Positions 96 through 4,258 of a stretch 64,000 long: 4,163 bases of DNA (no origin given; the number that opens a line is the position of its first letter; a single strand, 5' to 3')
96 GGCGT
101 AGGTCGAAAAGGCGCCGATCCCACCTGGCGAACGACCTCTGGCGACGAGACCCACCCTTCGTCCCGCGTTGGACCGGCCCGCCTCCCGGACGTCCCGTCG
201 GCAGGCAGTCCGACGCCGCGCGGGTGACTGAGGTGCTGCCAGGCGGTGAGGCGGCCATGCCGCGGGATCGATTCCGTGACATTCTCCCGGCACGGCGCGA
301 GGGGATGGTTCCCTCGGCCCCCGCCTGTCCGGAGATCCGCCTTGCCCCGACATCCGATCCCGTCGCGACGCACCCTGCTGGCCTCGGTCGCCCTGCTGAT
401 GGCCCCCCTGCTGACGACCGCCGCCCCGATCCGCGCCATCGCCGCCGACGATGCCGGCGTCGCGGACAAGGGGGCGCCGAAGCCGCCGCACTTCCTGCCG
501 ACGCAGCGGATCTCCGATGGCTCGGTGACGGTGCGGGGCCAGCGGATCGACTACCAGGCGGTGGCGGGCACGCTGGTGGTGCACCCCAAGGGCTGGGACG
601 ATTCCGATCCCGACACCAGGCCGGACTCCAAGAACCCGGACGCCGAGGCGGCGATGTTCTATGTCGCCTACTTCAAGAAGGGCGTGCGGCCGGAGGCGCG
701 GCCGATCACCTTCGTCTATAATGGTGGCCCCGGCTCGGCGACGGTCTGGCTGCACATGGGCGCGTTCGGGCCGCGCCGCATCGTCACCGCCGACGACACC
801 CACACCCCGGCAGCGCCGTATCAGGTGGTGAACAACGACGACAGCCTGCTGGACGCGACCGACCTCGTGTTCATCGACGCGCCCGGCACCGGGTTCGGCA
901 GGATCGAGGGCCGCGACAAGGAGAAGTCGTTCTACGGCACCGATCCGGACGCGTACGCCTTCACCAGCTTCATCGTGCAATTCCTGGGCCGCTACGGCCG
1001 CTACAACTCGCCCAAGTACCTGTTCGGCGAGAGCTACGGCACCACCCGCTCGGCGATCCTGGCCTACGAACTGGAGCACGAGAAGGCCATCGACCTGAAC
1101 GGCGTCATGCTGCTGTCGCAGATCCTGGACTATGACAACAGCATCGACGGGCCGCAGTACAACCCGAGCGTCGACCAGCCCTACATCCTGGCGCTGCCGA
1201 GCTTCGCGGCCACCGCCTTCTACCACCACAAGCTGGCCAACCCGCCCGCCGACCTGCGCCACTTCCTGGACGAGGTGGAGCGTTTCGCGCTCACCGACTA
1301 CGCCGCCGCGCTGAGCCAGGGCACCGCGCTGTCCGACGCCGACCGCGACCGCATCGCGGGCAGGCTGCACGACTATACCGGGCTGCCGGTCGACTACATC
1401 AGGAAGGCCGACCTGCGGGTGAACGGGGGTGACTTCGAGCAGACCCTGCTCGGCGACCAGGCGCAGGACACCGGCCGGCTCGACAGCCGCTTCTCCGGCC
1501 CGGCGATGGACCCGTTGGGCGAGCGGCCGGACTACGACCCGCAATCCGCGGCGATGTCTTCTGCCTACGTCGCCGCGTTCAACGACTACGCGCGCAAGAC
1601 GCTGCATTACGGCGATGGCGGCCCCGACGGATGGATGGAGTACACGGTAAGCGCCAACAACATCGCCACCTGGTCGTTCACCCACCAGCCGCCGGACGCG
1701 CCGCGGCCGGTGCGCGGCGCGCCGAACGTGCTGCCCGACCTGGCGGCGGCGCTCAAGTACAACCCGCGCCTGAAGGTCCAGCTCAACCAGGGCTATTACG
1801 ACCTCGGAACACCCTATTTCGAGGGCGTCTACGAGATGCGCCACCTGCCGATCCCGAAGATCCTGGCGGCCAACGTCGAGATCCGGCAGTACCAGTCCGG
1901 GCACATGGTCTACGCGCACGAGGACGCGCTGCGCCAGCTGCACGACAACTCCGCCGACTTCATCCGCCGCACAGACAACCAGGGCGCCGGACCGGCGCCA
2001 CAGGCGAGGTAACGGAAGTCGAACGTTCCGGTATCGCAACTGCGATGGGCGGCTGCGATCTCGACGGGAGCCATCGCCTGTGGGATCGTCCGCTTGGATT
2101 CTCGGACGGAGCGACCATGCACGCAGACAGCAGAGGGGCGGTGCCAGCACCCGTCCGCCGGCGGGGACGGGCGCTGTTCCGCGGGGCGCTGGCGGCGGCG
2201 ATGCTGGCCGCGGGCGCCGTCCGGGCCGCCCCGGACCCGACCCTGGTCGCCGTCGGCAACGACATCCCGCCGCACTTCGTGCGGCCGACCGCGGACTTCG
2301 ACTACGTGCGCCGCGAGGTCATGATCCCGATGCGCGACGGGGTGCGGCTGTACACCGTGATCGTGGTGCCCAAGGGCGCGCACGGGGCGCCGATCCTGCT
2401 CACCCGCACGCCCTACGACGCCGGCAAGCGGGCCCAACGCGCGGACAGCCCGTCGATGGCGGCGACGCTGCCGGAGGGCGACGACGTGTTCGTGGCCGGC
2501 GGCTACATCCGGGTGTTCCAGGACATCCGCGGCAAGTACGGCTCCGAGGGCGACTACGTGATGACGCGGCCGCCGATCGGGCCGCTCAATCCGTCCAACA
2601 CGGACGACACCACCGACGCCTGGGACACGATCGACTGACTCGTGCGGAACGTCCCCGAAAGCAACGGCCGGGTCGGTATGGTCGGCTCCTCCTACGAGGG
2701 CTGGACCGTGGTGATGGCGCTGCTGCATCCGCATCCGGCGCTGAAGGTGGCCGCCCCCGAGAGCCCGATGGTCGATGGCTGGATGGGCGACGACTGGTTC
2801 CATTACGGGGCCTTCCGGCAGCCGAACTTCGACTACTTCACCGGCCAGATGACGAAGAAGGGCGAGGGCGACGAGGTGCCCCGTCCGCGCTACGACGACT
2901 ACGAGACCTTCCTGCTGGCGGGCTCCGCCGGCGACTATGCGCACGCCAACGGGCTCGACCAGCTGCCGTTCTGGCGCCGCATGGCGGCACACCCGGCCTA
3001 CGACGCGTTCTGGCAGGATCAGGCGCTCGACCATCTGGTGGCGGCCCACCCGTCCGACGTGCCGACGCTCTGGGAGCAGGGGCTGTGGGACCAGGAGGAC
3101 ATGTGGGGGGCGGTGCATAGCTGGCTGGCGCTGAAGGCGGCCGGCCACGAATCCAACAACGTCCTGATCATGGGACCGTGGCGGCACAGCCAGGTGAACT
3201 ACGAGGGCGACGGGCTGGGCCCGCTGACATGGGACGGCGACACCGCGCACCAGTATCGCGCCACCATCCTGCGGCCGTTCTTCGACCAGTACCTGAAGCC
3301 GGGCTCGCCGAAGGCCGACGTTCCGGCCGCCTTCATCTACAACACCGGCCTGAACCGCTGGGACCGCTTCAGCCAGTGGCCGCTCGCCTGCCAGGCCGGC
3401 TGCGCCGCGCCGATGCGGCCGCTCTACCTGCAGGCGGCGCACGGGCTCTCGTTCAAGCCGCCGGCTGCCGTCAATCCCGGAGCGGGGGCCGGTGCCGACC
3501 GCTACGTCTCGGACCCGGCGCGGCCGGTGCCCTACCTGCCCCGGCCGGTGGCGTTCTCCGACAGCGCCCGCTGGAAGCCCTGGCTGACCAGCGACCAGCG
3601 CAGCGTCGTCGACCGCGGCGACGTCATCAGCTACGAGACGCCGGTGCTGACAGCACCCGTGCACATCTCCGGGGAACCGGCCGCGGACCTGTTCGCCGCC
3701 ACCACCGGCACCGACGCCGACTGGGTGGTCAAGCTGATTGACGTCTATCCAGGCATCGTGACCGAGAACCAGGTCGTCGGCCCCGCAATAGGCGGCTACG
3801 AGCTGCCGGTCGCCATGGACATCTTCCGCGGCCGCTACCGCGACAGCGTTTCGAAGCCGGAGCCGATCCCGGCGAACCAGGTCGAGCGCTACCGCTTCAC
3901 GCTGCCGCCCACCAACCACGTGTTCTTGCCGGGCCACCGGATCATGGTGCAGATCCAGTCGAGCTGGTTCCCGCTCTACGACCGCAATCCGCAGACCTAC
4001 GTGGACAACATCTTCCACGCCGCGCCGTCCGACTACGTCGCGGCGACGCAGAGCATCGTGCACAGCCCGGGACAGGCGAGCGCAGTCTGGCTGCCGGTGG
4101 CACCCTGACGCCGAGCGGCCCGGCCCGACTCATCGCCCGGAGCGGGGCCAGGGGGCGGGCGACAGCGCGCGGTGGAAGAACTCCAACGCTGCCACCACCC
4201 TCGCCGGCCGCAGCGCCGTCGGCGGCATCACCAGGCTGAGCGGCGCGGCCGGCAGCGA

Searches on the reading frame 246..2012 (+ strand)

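Call 7: search_protein_families(library=pfam, proteins=[window:246-2012:+], max_evalue=0.001)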
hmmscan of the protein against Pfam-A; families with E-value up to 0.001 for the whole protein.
window:246-2012:+ (588 aa): 1 family
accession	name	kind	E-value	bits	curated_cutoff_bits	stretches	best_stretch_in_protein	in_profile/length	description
PF00450.28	Peptidase_S10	-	1.2e-11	45.1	21.9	1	132-300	21-187/420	Serine carboxypeptidase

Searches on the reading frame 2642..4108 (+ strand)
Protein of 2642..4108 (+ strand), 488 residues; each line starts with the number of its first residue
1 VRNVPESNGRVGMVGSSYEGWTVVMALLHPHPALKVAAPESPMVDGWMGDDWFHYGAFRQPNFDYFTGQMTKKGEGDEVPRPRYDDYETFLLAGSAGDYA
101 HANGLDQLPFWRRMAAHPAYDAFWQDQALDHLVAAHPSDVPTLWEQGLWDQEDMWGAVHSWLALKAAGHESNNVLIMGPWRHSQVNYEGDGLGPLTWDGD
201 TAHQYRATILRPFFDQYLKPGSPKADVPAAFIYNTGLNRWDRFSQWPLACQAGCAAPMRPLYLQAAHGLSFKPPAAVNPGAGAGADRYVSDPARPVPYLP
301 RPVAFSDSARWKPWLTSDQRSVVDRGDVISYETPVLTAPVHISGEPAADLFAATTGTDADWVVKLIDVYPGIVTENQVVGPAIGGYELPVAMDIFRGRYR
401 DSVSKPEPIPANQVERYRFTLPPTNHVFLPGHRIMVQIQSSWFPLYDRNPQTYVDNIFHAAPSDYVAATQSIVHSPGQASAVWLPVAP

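Call 7: search_protein_families(library=pfam, proteins=[window:2642-4108:+], max_evalue=0.001)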
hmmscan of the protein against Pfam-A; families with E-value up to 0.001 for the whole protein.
window:2642-4108:+ (488 aa): 2 families
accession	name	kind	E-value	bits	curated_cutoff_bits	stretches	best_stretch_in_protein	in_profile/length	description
PF02129.25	Peptidase_S15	-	7.1e-42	144.3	23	1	3-184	90-262/262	X-Pro dipeptidyl-peptidase (S15 family)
PF08530.16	PepX_C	-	6.6e-25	88.7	22.5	1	240-480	20-214/217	X-Pro dipeptidyl-peptidase C-terminal non-catalytic domain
